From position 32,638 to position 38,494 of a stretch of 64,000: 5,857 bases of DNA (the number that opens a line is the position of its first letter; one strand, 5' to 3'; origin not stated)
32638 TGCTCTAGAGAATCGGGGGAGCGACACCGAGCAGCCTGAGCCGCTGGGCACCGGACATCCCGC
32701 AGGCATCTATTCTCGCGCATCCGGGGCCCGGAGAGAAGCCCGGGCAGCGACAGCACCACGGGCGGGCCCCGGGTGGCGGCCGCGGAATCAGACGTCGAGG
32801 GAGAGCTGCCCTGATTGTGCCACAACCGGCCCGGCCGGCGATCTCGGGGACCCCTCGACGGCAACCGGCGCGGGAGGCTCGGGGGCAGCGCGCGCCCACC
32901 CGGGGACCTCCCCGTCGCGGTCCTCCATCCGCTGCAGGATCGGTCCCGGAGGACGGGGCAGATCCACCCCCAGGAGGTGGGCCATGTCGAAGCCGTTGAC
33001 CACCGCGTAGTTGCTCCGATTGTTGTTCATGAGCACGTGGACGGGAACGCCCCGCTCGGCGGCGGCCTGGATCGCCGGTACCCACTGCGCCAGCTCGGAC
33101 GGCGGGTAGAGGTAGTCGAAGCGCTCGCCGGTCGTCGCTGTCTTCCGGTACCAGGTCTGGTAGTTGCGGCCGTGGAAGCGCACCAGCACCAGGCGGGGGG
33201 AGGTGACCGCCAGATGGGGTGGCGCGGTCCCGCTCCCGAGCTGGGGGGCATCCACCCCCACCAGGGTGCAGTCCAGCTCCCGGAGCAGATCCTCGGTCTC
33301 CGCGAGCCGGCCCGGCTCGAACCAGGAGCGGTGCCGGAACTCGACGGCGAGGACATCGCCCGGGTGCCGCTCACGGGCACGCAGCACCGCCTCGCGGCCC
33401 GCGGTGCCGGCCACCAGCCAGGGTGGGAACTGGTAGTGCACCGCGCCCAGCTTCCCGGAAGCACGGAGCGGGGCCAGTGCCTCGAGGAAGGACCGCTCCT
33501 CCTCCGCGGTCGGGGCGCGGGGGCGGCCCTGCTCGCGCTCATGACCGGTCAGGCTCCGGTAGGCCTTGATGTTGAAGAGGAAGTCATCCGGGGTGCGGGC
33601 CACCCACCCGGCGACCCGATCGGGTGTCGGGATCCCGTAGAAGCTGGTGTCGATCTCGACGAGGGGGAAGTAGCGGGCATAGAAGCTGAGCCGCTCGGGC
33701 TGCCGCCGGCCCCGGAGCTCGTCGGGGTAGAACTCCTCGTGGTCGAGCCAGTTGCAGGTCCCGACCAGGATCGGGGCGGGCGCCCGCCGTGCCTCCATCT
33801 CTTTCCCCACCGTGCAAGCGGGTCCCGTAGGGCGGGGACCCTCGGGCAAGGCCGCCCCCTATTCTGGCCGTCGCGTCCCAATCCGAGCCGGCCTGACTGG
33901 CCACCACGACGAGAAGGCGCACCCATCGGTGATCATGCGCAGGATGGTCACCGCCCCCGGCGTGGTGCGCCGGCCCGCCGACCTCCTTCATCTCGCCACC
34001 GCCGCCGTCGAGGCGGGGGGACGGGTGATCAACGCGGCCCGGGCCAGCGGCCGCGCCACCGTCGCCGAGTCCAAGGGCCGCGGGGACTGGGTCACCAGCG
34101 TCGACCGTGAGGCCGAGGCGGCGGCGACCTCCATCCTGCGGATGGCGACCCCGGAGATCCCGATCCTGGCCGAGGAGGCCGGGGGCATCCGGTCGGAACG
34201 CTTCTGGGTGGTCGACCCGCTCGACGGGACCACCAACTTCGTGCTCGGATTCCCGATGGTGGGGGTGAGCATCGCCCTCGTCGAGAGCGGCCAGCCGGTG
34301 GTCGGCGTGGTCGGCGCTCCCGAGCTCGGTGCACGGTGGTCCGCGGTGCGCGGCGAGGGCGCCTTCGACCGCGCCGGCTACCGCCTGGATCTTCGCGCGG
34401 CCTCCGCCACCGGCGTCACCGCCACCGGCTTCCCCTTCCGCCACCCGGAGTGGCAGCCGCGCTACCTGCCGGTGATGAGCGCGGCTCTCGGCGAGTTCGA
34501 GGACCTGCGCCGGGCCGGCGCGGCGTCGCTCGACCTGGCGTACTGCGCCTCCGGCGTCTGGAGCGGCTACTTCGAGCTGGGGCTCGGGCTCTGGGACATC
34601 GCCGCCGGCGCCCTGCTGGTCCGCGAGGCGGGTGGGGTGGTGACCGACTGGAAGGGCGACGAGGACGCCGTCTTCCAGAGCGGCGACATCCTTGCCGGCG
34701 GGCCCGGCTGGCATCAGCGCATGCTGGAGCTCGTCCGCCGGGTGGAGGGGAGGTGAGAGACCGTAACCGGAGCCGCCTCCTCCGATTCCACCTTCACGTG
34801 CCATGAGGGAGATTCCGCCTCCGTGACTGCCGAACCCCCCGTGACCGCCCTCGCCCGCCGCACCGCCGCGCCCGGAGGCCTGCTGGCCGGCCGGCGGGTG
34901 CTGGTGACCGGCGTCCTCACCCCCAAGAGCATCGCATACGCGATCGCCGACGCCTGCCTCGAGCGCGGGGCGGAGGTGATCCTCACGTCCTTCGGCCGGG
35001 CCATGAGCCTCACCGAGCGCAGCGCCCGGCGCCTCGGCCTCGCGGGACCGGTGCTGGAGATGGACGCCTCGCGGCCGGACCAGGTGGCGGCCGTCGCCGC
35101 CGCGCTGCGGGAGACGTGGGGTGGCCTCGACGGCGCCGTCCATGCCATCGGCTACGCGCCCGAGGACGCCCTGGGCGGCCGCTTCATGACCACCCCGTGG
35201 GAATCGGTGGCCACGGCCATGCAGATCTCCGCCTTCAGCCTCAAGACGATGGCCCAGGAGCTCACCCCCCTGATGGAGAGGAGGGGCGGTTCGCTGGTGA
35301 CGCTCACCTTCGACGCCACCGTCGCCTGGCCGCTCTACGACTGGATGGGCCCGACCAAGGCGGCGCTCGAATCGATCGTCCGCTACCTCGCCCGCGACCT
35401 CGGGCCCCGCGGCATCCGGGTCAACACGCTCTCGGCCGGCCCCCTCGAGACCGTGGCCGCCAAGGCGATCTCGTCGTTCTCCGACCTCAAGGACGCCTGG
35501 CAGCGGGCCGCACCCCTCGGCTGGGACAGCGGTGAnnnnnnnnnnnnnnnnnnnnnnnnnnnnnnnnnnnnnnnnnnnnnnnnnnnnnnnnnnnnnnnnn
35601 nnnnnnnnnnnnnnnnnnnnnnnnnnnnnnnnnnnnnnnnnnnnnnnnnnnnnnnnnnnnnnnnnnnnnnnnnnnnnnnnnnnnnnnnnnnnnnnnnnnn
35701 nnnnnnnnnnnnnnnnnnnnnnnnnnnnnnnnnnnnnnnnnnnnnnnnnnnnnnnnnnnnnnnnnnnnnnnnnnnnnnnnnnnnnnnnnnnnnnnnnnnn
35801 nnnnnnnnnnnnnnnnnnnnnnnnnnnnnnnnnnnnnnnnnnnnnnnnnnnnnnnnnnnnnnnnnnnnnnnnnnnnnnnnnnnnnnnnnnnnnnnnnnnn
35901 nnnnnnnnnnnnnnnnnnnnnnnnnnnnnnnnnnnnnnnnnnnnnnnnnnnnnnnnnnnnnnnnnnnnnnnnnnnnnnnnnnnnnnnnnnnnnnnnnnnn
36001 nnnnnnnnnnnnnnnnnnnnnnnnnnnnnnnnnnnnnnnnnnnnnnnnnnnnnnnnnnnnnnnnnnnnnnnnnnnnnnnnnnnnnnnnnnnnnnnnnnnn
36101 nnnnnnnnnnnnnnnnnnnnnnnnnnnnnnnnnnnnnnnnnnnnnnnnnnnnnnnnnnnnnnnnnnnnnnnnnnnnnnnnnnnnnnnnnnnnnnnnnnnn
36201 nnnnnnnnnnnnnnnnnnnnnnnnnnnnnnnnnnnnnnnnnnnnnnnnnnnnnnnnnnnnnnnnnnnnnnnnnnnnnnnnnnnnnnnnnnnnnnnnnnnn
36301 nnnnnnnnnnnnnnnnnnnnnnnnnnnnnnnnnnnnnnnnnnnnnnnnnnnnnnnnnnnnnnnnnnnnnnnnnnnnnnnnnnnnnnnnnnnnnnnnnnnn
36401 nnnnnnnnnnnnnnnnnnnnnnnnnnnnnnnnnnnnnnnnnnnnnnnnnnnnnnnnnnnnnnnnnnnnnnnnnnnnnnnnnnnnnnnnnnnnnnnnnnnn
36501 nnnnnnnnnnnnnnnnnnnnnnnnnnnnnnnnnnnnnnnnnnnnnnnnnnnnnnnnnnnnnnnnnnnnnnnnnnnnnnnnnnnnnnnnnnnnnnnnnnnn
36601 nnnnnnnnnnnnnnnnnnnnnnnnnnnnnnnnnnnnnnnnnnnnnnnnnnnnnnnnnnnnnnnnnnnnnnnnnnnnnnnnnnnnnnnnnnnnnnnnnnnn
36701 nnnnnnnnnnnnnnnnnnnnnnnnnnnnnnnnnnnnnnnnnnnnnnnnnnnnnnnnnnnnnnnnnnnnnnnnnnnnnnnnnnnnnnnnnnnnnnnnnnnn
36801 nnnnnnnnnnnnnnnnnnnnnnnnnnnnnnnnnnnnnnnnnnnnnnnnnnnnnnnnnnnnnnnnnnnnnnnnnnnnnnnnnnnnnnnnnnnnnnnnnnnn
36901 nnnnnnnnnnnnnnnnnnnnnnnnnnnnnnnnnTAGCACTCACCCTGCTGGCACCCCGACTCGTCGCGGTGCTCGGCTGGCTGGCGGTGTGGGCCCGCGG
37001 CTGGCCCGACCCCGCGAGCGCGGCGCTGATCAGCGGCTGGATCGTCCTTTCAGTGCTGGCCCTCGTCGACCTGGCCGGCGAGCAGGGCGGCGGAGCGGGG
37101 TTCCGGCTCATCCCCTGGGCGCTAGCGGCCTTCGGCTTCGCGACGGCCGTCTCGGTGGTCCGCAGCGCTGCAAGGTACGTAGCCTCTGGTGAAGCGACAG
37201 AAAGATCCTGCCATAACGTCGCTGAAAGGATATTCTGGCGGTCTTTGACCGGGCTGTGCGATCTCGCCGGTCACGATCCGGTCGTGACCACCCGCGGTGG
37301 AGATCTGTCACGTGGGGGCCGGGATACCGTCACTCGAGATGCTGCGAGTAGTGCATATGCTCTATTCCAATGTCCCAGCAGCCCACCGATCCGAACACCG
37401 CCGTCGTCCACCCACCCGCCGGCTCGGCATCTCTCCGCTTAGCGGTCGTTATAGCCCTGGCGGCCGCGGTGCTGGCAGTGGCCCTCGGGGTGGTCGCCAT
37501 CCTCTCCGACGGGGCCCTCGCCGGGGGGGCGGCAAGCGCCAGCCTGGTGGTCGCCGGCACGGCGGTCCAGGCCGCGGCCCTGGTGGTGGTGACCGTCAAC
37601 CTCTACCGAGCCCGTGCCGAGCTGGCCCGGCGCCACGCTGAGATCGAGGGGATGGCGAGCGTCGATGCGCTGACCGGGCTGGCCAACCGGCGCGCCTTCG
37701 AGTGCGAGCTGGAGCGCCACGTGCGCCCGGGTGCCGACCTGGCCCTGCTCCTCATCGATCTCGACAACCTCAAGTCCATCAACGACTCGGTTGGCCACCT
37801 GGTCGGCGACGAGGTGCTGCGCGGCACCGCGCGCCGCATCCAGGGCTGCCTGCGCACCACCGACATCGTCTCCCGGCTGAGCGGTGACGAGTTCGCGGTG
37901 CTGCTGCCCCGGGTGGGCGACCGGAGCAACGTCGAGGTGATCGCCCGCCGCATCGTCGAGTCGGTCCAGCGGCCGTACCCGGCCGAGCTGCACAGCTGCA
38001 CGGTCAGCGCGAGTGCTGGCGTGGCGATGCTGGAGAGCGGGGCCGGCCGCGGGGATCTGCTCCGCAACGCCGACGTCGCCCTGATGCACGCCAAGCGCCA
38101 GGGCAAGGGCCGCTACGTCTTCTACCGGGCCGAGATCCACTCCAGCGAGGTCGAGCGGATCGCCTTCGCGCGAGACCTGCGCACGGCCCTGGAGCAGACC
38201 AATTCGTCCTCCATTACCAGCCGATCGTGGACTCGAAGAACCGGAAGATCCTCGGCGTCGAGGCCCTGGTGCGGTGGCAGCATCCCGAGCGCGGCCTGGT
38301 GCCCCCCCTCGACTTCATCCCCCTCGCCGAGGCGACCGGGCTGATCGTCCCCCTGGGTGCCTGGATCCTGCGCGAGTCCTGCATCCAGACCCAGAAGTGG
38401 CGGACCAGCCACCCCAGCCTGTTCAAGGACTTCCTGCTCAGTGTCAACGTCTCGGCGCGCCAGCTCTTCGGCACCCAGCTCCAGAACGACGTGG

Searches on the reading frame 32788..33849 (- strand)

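Call 16: search_protein_families(library=pfam, proteins=[window:32788-33849:-], max_evalue=0.001)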
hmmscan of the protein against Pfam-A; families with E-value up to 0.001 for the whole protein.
window:32788-33849:- (353 aa): 1 family
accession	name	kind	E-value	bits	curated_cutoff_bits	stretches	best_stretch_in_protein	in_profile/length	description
PF01904.24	DUF72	-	2.4e-55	188.4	25.3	1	47-290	4-215/217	Protein of unknown function DUF72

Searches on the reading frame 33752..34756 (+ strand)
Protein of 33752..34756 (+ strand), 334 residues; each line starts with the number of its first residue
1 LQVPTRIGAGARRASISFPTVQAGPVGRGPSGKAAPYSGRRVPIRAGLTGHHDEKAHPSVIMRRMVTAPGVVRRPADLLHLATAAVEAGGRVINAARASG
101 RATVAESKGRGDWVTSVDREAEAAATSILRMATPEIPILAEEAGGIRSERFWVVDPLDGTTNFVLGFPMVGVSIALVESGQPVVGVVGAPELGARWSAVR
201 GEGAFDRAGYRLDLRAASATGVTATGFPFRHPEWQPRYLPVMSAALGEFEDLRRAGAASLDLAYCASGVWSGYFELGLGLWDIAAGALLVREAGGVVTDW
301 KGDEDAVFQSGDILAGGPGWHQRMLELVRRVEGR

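Call 16: search_protein_families(library=pfam, proteins=[window:33752-34756:+], max_evalue=0.001)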
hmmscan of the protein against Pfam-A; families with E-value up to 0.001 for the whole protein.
window:33752-34756:+ (334 aa): 1 family
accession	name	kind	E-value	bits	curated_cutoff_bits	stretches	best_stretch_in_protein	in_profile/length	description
PF00459.30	Inositol_P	-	1.2e-53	182.8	27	1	80-330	7-268/271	Inositol monophosphatase family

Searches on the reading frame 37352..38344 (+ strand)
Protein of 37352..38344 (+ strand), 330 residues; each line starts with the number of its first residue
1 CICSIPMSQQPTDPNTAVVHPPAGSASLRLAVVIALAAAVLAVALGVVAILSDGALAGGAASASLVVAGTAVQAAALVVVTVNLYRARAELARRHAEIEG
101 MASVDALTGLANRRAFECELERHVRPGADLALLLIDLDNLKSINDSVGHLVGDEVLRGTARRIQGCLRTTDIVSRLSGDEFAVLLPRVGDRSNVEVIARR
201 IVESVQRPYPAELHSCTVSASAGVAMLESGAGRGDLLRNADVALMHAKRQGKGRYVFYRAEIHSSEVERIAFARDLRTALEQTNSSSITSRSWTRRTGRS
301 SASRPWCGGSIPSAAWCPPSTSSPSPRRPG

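Call 16: search_protein_families(library=pfam, proteins=[window:37352-38344:+], max_evalue=0.001)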
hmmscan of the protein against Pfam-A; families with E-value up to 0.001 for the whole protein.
window:37352-38344:+ (330 aa): 1 family
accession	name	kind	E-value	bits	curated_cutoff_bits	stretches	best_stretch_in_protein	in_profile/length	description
PF00990.26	GGDEF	-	1.4e-41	142.4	23.8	1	102-253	1-160/161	Diguanylate cyclase, GGDEF domain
